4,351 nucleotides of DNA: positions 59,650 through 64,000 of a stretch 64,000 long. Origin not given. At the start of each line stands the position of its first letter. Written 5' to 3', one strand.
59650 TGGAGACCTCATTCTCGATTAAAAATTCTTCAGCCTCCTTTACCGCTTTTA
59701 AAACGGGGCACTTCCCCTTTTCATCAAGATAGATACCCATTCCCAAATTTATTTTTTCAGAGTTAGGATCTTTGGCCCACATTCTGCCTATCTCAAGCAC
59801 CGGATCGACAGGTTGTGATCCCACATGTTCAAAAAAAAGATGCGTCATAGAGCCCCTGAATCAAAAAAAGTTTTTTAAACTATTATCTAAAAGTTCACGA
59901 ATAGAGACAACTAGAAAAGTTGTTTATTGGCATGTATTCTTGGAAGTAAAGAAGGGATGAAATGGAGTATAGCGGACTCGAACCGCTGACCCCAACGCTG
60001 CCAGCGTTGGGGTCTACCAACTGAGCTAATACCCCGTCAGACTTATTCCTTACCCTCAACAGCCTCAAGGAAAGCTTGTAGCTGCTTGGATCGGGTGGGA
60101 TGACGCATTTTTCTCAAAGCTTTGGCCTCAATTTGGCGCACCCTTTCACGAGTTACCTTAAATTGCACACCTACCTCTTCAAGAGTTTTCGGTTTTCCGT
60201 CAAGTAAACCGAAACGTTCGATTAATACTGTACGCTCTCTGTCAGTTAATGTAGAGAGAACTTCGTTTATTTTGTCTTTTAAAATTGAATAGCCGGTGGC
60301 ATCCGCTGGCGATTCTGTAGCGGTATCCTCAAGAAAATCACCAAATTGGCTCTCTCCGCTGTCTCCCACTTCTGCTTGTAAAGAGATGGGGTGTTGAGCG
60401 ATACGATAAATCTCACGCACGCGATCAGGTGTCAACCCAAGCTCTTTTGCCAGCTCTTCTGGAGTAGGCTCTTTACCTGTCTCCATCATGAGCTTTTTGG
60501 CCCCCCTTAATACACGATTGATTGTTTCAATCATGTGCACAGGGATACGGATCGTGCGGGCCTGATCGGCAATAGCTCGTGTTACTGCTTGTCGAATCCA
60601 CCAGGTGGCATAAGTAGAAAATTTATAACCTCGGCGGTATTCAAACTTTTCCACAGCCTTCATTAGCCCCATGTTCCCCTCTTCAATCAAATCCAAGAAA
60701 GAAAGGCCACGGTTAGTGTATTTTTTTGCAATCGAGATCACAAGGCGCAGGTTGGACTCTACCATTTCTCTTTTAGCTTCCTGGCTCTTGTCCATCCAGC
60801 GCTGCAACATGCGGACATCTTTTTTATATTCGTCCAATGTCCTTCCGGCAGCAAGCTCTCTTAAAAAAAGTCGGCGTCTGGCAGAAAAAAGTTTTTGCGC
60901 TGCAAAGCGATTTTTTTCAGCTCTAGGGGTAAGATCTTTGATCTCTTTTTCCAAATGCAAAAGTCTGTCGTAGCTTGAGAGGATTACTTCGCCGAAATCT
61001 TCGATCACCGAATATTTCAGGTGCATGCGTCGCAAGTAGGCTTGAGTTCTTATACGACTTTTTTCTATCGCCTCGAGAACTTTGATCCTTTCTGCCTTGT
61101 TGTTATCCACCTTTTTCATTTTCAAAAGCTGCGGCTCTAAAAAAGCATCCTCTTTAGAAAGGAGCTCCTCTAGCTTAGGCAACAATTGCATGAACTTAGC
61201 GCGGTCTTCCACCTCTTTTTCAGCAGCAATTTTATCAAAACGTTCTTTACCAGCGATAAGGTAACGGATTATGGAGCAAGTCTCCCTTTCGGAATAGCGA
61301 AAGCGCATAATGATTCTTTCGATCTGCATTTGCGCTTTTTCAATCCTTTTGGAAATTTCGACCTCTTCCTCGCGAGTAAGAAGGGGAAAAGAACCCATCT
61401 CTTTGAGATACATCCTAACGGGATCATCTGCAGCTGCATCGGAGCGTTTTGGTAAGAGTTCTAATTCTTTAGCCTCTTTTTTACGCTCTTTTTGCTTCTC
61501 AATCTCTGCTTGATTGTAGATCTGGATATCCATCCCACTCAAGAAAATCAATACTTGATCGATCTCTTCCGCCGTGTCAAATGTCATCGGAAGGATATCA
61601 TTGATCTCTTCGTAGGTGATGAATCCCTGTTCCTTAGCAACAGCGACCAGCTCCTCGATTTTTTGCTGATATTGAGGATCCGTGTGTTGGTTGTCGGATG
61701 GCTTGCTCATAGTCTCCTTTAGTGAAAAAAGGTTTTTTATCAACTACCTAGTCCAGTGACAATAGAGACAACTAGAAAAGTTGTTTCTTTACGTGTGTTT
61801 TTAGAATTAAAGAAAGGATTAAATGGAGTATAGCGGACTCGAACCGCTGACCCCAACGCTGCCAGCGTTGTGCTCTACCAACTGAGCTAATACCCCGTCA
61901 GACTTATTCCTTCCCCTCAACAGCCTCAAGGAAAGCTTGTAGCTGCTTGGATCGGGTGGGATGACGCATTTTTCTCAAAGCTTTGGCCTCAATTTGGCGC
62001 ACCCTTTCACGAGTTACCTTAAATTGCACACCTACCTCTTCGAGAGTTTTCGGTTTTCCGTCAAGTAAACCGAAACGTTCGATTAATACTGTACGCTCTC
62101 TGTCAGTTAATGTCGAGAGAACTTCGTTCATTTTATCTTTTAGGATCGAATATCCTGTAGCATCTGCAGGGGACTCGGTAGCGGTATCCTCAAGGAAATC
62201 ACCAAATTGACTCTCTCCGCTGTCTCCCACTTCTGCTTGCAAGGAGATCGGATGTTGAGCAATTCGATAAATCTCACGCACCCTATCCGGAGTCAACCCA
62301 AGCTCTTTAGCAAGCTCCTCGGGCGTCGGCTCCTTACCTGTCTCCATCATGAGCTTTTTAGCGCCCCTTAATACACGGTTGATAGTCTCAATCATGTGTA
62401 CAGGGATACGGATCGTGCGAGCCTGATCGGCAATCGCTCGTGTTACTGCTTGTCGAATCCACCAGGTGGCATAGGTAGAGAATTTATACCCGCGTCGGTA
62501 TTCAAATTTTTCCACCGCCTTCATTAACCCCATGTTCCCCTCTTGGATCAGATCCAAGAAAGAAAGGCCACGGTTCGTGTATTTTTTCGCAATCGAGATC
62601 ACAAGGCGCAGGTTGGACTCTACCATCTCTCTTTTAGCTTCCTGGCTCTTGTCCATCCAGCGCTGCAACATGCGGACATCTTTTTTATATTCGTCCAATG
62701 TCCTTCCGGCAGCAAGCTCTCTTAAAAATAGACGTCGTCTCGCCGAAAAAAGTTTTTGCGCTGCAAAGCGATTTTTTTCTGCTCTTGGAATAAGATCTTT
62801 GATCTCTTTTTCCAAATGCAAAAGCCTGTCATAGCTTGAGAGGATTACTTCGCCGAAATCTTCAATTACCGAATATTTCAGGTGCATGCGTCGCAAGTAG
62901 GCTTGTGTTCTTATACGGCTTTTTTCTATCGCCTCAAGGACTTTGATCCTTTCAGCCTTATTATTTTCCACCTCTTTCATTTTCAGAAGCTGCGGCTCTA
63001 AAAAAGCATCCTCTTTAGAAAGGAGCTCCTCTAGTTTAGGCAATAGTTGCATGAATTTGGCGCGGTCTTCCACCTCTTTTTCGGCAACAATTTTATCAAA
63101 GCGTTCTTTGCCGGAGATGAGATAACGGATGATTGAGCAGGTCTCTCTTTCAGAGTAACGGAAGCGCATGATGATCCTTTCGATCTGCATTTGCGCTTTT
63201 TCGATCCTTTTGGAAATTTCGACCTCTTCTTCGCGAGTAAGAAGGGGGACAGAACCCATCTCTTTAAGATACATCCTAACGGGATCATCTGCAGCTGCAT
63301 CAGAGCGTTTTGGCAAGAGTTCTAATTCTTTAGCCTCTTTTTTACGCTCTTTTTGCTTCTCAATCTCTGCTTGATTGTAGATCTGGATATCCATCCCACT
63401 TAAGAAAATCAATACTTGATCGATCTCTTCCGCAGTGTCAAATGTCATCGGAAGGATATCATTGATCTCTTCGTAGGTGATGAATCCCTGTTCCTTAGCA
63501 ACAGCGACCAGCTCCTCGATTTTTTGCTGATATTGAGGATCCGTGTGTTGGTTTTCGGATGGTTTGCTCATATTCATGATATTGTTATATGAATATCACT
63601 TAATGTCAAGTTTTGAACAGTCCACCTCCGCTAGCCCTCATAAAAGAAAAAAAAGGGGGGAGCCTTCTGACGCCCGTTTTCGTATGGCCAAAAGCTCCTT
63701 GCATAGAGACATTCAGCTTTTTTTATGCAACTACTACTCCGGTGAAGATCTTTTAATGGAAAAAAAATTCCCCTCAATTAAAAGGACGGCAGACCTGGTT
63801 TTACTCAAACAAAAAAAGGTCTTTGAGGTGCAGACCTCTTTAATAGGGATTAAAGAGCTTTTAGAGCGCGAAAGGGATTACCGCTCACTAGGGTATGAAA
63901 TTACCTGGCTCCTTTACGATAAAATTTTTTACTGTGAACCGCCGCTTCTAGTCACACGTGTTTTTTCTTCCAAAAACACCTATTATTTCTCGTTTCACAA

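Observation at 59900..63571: Tandem, patchily diverged duplication of a complete rpoD + tRNA-Ala(GGC) module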

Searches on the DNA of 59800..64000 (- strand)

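Call 41: search_rna_families(source=window, start=59800, end=64000, threshold=evalue, max_evalue=1, show_alignments=2)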
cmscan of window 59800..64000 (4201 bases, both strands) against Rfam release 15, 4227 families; matches with E-value up to 1: 2.
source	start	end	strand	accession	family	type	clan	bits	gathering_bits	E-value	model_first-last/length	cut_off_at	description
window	61824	61896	-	RF00005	tRNA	Gene; tRNA;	CL00001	65.9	29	2.7e-13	1-71/71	no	tRNA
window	59963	60035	-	RF00005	tRNA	Gene; tRNA;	CL00001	51.8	29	2.1e-09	1-71/71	no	tRNA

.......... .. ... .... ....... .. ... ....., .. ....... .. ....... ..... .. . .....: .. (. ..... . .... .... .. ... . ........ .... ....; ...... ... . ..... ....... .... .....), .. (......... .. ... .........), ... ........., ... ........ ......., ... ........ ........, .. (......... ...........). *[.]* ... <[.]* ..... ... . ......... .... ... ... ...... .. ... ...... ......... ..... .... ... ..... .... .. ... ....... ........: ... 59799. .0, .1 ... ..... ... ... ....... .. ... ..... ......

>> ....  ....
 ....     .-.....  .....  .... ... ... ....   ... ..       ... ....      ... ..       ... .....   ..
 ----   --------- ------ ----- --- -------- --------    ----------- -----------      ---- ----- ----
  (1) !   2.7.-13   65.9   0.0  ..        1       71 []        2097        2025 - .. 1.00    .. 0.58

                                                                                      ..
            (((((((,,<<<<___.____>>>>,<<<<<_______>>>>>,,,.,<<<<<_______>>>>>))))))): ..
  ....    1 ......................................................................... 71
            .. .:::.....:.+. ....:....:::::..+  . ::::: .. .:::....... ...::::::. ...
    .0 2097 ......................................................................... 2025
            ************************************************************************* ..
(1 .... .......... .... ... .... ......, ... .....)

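Call 59: search_rna_families(sources=[L083, L164, L084], threshold=gathering)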
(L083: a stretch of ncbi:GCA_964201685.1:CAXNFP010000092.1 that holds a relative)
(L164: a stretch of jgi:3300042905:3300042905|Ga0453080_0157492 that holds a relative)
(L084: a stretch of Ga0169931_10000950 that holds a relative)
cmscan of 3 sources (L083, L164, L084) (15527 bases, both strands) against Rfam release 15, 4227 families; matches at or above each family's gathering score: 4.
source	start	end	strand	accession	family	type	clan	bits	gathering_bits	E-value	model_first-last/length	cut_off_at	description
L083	1493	1565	+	RF00005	tRNA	Gene; tRNA;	CL00001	65.9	29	1e-12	1-71/71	no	tRNA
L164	1823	1895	+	RF00005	tRNA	Gene; tRNA;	CL00001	65.9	29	1e-12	1-71/71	no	tRNA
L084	5676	5748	+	RF00005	tRNA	Gene; tRNA;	CL00001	65.9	29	1e-12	1-71/71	no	tRNA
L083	3354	3426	+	RF00005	tRNA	Gene; tRNA;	CL00001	46.8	29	1.8e-07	1-71/71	no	tRNA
